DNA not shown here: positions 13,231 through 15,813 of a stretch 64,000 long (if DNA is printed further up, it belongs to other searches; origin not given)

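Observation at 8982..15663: Arn-like amino-sugar operon ending in an STT3/AglB-family enzyme whose WWDYG box is replaced by HPNLG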

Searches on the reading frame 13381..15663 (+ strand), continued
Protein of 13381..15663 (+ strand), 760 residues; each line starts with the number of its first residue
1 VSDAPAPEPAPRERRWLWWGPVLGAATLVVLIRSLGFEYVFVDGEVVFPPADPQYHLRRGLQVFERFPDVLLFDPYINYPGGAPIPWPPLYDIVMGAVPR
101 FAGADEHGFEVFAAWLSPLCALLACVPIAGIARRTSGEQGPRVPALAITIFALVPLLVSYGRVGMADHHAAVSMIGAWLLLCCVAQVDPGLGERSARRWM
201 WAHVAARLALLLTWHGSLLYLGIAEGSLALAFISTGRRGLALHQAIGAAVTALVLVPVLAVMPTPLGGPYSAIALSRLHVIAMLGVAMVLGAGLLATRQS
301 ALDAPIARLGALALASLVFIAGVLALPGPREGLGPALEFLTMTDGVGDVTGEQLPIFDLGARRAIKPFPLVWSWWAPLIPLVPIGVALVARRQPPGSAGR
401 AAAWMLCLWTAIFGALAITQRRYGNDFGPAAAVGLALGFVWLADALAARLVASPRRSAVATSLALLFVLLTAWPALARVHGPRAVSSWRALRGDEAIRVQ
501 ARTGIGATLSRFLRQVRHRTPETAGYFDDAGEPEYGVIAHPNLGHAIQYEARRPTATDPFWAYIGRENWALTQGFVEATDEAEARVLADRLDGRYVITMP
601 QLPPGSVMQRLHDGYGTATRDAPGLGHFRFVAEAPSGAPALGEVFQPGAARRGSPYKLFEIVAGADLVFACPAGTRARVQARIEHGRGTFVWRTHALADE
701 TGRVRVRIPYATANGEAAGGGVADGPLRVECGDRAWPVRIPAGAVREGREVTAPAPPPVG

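Call 21: search_solved_structures(query=A1, max_evalue=1, show_alignments=4)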
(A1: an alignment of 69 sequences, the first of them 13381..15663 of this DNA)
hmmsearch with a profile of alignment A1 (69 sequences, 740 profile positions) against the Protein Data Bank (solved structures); distinct sequences matched with E-value up to 1: 17.
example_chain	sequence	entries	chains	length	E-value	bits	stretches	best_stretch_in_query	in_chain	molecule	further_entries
3waj_A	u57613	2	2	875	7.3e-55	189.8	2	4-590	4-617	Transmembrane oligosaccharyl transferase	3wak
5gmy_A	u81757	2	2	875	1.5e-54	188.7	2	4-586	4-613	Transmembrane oligosaccharyl transferase, putative | Dolichyl-phosphooligosaccharide-protein glycotransferase 3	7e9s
3wai_A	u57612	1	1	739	1.2e-22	83.2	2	642-736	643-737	Maltose-binding periplasmic protein, Transmembrane oligosaccharyl transferase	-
3vgp_A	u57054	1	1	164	1.7e-10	43.1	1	507-588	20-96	Transmembrane oligosaccharyl transferase, putative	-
3vu0_A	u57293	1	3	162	5e-09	38.2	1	507-587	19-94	Putative uncharacterized protein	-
6s7o_A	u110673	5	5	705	2.1e-06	29.5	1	8-442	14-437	Dolichyl-diphosphooligosaccharide--protein glycosyltransferase subunit STT3A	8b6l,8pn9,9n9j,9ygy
6ftj_5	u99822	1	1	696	3.4e-06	28.8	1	8-442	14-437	Dolichyl-diphosphooligosaccharide--protein glycosyltransferase subunit STT3A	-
6ftg_5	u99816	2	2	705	3.6e-06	28.8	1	8-442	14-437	Dolichyl-diphosphooligosaccharide--protein glycosyltransferase subunit STT3A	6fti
6gxc_A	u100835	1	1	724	0.0023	19.5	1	103-181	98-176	Undecaprenyl-diphosphooligosaccharide--protein glycotransferase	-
5ogl_A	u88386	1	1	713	0.0024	19.4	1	103-181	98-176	Undecaprenyl-diphosphooligosaccharide--protein glycotransferase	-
3rce_A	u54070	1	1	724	0.0027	19.3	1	103-181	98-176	Oligosaccharide transferase to N-glycosylate proteins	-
6s7t_A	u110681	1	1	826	0.022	16.3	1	67-433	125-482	Dolichyl-diphosphooligosaccharide--protein glycosyltransferase subunit STT3B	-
6c26_A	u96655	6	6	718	0.061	14.8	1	29-459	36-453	Dolichyl-diphosphooligosaccharide--protein glycosyltransferase subunit STT3 | Dolichyl-diphosphooligosaccharide--protein glycotransferase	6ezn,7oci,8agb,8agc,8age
2adz_A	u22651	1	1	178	0.11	14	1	532-578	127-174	Alpha-1-syntrophin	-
1z87_A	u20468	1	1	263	0.21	13.1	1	532-578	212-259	Alpha-1-syntrophin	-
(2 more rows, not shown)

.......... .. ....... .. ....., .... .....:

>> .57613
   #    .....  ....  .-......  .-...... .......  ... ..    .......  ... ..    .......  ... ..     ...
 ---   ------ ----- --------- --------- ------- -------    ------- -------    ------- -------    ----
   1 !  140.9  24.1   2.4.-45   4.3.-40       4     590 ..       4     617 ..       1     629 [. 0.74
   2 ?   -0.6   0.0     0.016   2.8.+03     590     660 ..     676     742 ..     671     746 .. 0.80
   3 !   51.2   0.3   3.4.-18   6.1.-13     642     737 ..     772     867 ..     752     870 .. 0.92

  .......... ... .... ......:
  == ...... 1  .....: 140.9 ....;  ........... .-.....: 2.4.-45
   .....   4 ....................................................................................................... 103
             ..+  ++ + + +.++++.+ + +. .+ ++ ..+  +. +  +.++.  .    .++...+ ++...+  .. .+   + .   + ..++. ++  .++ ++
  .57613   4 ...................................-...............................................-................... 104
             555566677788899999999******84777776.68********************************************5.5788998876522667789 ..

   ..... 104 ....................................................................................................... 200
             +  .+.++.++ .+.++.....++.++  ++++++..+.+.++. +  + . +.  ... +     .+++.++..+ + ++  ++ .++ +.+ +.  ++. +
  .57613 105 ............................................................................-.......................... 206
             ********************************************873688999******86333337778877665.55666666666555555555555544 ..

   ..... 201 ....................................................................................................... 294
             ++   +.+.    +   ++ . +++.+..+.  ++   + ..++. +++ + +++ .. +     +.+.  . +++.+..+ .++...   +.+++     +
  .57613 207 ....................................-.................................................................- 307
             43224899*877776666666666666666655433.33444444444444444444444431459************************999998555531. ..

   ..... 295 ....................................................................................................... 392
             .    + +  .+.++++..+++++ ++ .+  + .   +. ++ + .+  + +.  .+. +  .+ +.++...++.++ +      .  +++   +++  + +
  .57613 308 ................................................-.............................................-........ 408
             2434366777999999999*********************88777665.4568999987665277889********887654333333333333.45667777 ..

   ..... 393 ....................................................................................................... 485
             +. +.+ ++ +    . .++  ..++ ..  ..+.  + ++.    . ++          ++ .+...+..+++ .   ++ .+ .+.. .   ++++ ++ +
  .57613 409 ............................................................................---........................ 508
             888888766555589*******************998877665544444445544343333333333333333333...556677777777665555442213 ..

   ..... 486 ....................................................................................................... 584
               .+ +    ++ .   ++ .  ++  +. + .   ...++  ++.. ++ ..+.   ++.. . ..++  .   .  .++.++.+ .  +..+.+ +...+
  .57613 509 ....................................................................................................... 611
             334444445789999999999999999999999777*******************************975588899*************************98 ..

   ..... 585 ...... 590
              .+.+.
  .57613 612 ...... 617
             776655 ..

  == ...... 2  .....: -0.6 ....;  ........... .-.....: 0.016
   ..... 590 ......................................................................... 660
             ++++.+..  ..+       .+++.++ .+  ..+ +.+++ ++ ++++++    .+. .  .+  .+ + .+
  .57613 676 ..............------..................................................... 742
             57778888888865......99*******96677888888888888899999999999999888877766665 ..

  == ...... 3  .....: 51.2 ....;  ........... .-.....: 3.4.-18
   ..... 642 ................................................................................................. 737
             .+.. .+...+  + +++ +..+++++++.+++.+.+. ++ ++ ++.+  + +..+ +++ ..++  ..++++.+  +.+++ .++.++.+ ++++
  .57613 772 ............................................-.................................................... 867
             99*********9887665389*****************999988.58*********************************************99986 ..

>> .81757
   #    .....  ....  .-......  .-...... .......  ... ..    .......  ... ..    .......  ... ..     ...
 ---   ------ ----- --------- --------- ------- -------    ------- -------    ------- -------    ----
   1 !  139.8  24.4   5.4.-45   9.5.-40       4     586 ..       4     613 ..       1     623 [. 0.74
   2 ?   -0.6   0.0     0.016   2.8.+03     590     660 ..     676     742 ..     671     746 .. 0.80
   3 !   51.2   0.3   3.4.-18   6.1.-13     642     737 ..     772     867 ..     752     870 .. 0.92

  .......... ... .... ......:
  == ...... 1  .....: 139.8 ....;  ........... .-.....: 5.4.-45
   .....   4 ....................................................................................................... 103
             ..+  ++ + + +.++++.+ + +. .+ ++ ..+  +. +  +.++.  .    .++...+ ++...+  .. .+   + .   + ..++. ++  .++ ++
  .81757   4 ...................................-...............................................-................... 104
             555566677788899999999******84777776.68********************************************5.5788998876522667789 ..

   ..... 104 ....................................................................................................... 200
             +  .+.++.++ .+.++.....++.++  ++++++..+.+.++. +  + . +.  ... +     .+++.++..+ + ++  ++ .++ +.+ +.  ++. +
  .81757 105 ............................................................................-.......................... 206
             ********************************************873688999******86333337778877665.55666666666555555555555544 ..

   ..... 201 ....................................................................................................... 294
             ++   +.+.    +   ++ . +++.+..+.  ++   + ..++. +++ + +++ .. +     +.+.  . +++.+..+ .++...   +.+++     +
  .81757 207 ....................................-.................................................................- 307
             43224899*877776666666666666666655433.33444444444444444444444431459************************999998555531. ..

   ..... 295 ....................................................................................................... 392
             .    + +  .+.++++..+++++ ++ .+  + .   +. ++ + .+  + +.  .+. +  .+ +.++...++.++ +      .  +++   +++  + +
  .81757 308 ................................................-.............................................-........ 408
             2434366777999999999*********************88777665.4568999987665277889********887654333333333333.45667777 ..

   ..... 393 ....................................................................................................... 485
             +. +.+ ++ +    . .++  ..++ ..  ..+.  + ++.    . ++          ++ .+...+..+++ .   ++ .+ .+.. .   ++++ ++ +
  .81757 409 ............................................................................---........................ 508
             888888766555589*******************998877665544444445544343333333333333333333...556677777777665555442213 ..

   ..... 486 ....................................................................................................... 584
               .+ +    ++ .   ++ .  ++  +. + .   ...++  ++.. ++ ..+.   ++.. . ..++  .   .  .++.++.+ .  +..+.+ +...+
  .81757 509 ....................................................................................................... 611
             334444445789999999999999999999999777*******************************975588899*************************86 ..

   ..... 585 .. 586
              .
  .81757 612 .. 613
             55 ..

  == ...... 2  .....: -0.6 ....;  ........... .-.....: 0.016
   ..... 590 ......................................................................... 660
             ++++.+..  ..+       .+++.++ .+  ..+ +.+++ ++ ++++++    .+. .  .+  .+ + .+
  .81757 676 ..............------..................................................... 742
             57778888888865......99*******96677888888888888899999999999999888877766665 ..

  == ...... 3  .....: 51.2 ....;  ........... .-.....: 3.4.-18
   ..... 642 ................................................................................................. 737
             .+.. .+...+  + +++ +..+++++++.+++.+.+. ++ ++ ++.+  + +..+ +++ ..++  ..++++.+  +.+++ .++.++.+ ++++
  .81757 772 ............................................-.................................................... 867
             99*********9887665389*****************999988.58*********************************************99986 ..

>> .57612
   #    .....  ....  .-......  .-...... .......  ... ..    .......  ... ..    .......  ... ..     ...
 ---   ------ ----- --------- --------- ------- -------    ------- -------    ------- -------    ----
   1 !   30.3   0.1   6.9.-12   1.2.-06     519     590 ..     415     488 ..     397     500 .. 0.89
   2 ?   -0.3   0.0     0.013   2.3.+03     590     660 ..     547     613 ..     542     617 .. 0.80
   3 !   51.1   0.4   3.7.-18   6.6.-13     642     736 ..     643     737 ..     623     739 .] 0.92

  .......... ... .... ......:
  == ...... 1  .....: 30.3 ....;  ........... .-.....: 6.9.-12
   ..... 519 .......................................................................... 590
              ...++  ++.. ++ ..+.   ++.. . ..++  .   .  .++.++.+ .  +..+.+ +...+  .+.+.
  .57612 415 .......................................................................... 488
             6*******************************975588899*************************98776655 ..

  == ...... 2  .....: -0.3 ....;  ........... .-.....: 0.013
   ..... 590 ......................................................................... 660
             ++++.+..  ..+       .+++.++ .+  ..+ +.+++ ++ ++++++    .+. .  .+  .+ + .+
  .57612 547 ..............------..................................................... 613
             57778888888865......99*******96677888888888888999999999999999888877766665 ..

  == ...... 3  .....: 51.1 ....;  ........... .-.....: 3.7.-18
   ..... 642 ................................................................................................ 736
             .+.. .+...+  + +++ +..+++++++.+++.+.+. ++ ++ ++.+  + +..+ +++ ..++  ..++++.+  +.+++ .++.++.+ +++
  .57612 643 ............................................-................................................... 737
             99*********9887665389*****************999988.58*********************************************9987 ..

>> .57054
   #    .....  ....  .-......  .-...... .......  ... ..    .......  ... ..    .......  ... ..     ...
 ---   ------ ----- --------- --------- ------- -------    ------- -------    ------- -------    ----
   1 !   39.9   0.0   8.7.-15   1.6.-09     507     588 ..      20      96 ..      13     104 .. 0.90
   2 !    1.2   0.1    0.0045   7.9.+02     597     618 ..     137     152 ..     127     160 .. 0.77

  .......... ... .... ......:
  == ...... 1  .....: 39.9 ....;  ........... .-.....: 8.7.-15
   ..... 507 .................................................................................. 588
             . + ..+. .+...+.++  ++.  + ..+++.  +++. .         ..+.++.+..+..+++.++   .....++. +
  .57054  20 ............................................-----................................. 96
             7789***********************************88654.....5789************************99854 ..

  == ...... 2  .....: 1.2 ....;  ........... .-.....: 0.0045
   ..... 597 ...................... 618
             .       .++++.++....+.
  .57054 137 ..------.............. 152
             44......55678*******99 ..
